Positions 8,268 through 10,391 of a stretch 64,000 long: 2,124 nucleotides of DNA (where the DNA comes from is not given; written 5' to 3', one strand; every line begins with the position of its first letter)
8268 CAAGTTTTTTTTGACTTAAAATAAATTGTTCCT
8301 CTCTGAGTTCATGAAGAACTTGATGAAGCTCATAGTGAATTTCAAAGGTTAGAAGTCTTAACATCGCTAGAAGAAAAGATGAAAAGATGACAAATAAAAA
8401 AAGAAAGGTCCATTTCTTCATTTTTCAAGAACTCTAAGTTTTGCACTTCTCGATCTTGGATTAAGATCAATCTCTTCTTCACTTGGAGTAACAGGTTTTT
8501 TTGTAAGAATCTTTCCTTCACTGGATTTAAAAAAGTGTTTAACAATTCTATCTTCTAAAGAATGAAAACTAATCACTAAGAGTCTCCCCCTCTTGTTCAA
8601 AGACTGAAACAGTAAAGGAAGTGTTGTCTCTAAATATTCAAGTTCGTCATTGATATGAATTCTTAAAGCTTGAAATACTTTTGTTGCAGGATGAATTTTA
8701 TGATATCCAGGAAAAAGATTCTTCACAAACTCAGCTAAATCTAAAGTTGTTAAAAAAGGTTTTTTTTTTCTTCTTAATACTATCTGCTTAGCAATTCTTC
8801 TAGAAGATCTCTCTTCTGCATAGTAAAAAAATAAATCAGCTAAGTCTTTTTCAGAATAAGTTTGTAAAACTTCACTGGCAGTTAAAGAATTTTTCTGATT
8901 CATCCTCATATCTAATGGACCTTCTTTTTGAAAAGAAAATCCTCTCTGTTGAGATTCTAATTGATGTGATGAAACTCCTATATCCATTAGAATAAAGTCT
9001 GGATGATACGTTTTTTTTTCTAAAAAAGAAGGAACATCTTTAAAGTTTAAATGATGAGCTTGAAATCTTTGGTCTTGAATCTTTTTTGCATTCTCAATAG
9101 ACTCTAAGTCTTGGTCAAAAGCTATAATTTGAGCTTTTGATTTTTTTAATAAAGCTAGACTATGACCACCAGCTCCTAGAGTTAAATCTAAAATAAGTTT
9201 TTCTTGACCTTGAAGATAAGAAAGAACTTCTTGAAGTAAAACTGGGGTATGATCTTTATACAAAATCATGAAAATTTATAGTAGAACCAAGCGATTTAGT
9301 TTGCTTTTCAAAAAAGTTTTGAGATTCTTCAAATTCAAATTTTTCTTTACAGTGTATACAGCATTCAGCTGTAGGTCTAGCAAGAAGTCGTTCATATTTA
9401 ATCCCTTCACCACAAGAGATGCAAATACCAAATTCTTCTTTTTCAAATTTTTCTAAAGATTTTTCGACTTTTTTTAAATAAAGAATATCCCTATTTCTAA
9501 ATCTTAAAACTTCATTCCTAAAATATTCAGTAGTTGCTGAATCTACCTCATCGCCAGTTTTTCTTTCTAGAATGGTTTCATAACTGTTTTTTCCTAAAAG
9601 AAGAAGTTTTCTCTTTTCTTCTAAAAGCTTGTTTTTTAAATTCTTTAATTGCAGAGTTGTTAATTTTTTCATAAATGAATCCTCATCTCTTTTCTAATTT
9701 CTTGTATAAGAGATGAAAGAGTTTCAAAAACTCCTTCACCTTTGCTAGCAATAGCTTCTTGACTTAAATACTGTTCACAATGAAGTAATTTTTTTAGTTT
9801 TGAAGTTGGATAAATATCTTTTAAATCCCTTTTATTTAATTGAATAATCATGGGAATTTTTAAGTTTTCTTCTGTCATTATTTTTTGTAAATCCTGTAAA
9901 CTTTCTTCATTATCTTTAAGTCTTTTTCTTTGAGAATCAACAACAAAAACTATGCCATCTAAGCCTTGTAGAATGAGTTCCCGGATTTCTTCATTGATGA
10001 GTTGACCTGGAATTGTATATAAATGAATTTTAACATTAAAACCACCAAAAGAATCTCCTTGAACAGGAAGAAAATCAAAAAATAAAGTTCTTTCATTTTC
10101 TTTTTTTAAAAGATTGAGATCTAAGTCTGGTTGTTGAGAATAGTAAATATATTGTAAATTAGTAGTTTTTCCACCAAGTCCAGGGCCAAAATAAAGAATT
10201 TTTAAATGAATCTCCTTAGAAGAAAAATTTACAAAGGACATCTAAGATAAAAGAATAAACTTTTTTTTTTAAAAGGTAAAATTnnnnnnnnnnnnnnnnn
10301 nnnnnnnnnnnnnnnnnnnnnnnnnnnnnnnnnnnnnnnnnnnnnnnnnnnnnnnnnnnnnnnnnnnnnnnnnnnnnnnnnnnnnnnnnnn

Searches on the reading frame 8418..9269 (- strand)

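Call 81: search_protein_families(library=ncbifam, proteins=[window:8418-9269:-], max_evalue=0.001)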
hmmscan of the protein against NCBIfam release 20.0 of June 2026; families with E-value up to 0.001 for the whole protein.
window:8418-9269:- (283 aa): 1 family
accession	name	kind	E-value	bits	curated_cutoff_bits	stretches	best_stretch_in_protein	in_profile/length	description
TIGR00006.1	TIGR00006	equivalog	1e-94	317.4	154.3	1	5-283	5-309/310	16S rRNA (cytosine(1402)-N(4))-methyltransferase RsmH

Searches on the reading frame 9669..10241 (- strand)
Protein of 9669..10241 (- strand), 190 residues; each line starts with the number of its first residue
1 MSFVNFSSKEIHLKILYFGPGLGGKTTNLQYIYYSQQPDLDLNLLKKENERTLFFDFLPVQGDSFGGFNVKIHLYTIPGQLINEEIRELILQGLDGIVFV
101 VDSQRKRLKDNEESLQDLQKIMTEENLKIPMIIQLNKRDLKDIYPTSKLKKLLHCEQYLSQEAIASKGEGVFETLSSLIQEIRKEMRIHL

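Call 81: search_protein_families(library=ncbifam, proteins=[window:9669-10241:-], max_evalue=0.001)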
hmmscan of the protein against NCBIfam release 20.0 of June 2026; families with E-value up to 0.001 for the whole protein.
window:9669-10241:- (190 aa): 1 family
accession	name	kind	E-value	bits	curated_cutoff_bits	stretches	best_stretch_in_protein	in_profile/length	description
TIGR00231.1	small_GTP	domain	5.6e-06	26.2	42.5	1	52-153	36-137/164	GTP-binding protein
